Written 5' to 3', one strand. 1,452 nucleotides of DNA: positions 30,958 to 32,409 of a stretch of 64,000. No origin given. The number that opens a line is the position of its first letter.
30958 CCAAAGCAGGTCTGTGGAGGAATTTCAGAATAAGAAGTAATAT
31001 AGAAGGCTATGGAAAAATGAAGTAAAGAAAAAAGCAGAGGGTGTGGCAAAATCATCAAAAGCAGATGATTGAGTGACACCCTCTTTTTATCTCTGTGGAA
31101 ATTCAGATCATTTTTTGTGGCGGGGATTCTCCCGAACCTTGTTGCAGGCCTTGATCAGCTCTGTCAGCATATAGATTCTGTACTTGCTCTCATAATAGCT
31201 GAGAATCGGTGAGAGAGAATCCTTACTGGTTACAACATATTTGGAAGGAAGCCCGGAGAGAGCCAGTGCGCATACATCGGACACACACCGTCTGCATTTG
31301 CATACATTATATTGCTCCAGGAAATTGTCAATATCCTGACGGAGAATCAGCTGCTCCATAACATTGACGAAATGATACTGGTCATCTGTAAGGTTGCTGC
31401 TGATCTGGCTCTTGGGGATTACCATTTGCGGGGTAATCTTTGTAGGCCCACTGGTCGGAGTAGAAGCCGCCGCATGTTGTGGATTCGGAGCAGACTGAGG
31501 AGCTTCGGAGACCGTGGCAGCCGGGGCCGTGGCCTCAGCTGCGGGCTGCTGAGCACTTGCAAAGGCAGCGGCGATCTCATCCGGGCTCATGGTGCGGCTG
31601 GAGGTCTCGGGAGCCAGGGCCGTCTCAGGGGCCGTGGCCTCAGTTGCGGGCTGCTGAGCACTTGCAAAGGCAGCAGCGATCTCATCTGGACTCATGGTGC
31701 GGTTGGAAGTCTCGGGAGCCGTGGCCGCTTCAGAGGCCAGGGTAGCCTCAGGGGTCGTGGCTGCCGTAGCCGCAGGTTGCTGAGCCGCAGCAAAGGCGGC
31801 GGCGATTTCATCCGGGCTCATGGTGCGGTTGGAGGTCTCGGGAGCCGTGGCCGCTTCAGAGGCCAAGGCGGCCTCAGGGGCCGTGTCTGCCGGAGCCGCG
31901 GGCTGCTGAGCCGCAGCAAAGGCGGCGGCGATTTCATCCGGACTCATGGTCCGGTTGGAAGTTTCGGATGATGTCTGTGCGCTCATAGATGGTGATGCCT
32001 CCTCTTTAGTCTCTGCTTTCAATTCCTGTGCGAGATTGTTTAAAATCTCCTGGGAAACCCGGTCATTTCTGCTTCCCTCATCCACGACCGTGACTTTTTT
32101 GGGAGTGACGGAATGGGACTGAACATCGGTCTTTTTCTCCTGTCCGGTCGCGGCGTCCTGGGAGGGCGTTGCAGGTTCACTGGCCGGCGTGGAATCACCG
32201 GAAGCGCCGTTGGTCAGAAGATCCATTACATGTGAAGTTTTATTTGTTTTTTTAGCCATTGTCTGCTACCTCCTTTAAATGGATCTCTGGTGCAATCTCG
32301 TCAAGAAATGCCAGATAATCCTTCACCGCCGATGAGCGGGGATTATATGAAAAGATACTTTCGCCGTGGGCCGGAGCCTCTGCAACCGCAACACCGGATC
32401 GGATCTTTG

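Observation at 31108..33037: Orphan ParA/Soj-type ATPase translationally coupled to a repeat-bearing ComFB-domain protein, wedged between flagellar operons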

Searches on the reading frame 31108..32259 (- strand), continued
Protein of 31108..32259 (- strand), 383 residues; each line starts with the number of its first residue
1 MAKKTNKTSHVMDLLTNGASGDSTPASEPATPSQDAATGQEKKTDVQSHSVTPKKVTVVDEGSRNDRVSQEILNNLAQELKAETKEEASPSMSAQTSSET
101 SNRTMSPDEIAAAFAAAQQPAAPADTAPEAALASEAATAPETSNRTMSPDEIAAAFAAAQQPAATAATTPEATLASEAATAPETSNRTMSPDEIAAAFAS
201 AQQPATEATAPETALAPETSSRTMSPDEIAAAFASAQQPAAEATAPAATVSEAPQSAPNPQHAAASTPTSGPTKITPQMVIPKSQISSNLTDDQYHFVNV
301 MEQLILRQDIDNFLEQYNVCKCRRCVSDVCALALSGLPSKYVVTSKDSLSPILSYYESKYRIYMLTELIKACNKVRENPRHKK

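Call 26: search_protein_families(library=pfam, proteins=[P0007], max_evalue=0.001)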
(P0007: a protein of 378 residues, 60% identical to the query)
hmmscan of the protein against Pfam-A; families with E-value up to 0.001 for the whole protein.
P0007 (378 aa): 1 family
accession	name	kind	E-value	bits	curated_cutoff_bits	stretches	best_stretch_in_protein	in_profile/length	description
PF10719.14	ComFB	-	1.4e-13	51.1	25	1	293-374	1-83/83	Late competence development protein ComFB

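Call 32: predict_structure(alignment_id=A1)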
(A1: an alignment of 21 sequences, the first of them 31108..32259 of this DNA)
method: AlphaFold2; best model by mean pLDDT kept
length: 383 residues; sequences in the alignment: 21
mean_pLDDT: 55.0   pTM: 0.29
mean pLDDT of the five models: 55.0, 53.8, 51.1, 49.9, 48.8
residues with pLDDT >= 90: 42; 70-90: 61; 50-70: 83; < 50: 197
segments of 3 or more residues with pLDDT < 50: 20-53, 55-58, 88-103, 118-142, 160-190, 197-225, 230-282
pLDDT, mean of each block of 10 residues (from residue 1): 55 58 35 33 40 46 70 83 55 35 56 53 33 35 57 64 38 33 40 52 33 34 47 41 30 35 35 40 52 69 87 92 91 89 73 88 92 90 66
secondary structure, 60 per line:
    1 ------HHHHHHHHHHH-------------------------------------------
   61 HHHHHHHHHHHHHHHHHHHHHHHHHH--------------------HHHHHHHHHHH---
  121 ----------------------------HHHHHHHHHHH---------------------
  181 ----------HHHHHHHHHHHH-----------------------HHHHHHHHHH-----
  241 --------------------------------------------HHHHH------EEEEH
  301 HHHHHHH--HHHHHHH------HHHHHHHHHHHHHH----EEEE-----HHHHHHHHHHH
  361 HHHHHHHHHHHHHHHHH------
elements in order: H7-17 H61-86 H107-117 H149-159 H191-202 H226-235 H285-289 E296-299 H300-307 H310-316 H323-336 E341-344 H350-377

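Call 36: fold_search(model_id=the predicted structure, library=pdb)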
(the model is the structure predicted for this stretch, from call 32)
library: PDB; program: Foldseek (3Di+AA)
matches with E <= 10: 22; with E <= 0.001: 1
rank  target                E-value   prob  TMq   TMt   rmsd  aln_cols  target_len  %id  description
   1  4wai_D                2.3e-04  1.00  0.19  0.72   2.4        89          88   26  Structural characterization of the late competence protein ComFB from Bacillus subtilis. (released 2014-12-10)
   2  4wai_B                1.1e-03  1.00  0.18  0.70   2.6        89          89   25  Structural characterization of the late competence protein ComFB from Bacillus subtilis. (released 2014-12-10)
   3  4wai_A                1.1e-03  1.00  0.19  0.71   2.5        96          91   24  Structural characterization of the late competence protein ComFB from Bacillus subtilis. (released 2014-12-10)
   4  8hja_B                2.6e-03  1.00  0.19  0.53   3.8        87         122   18  The crystal structure of syn_CdgR-(c-di-GMP) from Synechocystis sp. PCC 6803 (released 2023-03-29)
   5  8hja_A                5.8e-03  1.00  0.17  0.40   4.4        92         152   17  The crystal structure of syn_CdgR-(c-di-GMP) from Synechocystis sp. PCC 6803 (released 2023-03-29)
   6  5l3w                  3.1e+00  0.06  0.09  0.12  10.5        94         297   13  Structure of the crenarchaeal FtsY GTPase bound to GDP (released 2016-06-08)
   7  9auf_A                3.3e+00  0.06  0.09  0.09  12.8        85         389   13  Cas9d 20bp R-loop Complex (released 2025-01-15)
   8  3dmd_B                4.0e+00  0.07  0.10  0.12  10.4       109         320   12  Structures and Conformations in Solution of the Signal Recognition Particle Receptor from the archaeon Pyrococcus furi (released 2008-11-11)
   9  3t47_B                4.0e+00  0.06  0.09  0.30   6.9        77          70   12  Crystal Structure of truncated form of Staphylococcal Complement Inhibitor D (SCIN-D) at 1.3 Angstrom (released 2011-11-23)
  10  5y6o_A                4.0e+00  0.03  0.09  0.22  10.1        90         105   14  Crystal structure of DAXX N-terminal four-helix bundle domain (4HB) in complex with ATRX (released 2017-10-25)
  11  3dmd_C                4.2e+00  0.06  0.10  0.12  10.2       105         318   11  Structures and Conformations in Solution of the Signal Recognition Particle Receptor from the archaeon Pyrococcus furi (released 2008-11-11)
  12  6nr8_1                4.2e+00  0.02  0.07  0.17  15.7       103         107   11  hTRiC-hPFD Class6 (released 2019-06-19)
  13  3dmd_A                5.5e+00  0.05  0.10  0.12   9.6       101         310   13  Structures and Conformations in Solution of the Signal Recognition Particle Receptor from the archaeon Pyrococcus furi (released 2008-11-11)
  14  6bym_A                5.8e+00  0.06  0.08  0.13   7.5        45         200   16  Crystal structure of the sterol-bound second StART domain of yeast Lam4 (released 2018-01-17)
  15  8snb_2A               7.0e+00  0.01  0.07  0.10  50.8       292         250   12  atomic model of sea urchin sperm doublet microtubule (48-nm periodicity) (released 2023-06-28)
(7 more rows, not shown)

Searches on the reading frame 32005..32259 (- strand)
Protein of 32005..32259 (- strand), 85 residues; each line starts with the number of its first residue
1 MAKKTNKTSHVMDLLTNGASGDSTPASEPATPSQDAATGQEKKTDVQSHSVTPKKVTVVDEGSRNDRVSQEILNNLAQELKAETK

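Call 38: search_protein_representatives(protein=window:32005-32259:-)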
Query: 85 residues. Proteins with E-value up to 0.001 (for the whole library): 45; up to 1e-10: 15; up to 1e-30: 2. The best 45 are listed.
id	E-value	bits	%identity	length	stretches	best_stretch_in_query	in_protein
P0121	4.4e-44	163.3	100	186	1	1-83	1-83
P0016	2.9e-31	122.7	63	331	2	1-85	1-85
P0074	4.7e-30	118.9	76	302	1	1-83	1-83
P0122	1.3e-27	111.2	71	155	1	1-84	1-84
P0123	1.4e-26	107.8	71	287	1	1-84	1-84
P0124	1.8e-23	98.0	75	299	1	1-85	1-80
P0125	4.2e-20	87.3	69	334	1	1-84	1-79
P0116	7.0e-19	83.5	66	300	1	1-84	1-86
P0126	3.2e-18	81.4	64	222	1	1-83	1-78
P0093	1.6e-16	76.0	69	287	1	1-84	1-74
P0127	1.8e-15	72.7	59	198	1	1-85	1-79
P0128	1.7e-14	69.6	75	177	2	40-84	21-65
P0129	4.3e-14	68.3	64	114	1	1-83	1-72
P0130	9.6e-14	67.2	70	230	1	1-83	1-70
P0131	2.3e-13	66.0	59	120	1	1-83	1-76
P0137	4.8e-08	49.2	49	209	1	1-83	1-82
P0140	3.8e-06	43.2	47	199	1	1-81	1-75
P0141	5.6e-06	42.7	42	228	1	1-83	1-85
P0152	2.2e-04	37.6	41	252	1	1-81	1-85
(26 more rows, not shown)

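Call 61: find_encoding_contigs(protein=P0140, flank=10000, max_places=3)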
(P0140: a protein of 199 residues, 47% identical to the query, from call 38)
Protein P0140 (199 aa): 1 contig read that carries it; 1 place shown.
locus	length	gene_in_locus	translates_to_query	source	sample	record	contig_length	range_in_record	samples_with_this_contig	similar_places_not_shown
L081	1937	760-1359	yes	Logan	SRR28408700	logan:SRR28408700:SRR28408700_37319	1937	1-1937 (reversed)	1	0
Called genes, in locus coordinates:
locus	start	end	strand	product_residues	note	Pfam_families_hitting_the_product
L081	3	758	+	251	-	?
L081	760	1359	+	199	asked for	PF10719:ComFB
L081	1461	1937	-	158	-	?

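Call 62: find_encoding_contigs(protein=P0141, flank=10000, max_places=2)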
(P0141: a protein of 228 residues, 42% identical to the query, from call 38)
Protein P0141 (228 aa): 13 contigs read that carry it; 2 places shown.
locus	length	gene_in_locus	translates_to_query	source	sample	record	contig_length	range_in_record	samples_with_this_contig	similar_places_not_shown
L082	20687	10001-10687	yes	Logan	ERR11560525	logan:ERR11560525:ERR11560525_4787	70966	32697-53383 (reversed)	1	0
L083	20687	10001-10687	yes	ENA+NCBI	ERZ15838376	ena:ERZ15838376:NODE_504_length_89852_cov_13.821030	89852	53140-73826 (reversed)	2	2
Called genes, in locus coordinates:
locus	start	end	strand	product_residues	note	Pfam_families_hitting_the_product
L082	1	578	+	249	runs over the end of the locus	PF01311:Bac_export_1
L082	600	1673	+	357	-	PF01312:Bac_export_2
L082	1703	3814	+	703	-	PF00771:FHIPEP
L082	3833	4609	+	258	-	PF04542:Sigma70_r2, PF04539:Sigma70_r3, PF04545:Sigma70_r4, PF08281:Sigma70_r4_2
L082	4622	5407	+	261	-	PF00460:Flg_bb_rod (weak), PF22692:LlgE_F_G_D1, PF06429:Flg_bbr_C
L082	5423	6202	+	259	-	PF22692:LlgE_F_G_D1 (weak), PF06429:Flg_bbr_C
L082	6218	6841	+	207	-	PF13690:CheX (faint), PF04509:CheC (weak)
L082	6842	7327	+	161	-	PF03975:CheD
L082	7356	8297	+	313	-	PF01584:CheW, PF00072:Response_reg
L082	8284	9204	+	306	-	PF19085:Choline_bind_2 (faint), PF19127:Choline_bind_3 (weak)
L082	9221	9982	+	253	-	PF00142:Fer4_NifH (weak), PF01656:CbiA, PF02374:ArsA_ATPase, PF06564:CBP_BcsQ, PF09140:MipZ (weak), PF10609:ParA, PF13614:AAA_31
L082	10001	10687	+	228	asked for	PF10719:ComFB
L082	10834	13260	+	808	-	PF02465:FliD_N, PF07195:FliD_C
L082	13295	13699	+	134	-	PF02561:FliS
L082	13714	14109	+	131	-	-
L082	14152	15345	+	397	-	PF14907:NTP_transf_5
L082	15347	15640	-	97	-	PF02599:CsrA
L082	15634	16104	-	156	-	PF02623:FliW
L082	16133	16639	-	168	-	-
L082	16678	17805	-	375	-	-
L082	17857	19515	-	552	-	PF00460:Flg_bb_rod, PF22638:FlgK_D1, PF06429:Flg_bbr_C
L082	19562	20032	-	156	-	-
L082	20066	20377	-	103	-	PF04316:FlgM (weak)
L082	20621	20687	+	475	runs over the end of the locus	-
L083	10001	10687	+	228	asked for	PF10719:ComFB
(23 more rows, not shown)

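Call 63: find_encoding_contigs(protein=P0137, flank=10000, max_places=2)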
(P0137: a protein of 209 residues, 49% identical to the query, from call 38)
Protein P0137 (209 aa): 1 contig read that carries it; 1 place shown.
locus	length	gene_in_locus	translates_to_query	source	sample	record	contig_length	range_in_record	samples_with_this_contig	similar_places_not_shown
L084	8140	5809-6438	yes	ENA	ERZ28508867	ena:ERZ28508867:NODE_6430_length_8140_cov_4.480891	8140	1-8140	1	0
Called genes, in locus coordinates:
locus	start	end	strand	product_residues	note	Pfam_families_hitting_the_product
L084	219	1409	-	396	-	PF14907:NTP_transf_5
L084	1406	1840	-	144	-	-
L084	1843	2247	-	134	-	PF02561:FliS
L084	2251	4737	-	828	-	PF02465:FliD_N, PF07195:FliD_C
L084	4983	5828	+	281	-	PF00142:Fer4_NifH (faint), PF01656:CbiA, PF02374:ArsA_ATPase (weak), PF06564:CBP_BcsQ, PF09140:MipZ (weak), PF10609:ParA (faint), PF13614:AAA_31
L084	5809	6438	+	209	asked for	PF10719:ComFB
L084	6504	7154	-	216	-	-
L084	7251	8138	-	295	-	?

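Call 64: find_encoding_contigs(protein=P0152, flank=10000, max_places=2)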
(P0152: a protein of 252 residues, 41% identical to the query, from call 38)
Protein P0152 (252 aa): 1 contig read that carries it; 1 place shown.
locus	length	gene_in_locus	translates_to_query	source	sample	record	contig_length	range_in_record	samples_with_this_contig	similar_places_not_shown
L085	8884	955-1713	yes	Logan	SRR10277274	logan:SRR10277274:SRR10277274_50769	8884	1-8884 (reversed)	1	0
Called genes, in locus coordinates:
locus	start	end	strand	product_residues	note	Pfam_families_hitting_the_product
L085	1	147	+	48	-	?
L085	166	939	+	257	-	PF00142:Fer4_NifH (faint), PF01656:CbiA, PF02374:ArsA_ATPase, PF06564:CBP_BcsQ, PF09140:MipZ (faint), PF10609:ParA (weak), PF13614:AAA_31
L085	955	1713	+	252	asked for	PF10719:ComFB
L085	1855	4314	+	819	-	PF02465:FliD_N, PF07195:FliD_C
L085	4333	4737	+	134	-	PF02561:FliS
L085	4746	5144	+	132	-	-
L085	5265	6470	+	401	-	PF14907:NTP_transf_5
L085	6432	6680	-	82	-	PF02599:CsrA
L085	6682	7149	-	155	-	PF02623:FliW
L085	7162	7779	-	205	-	-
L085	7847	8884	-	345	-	?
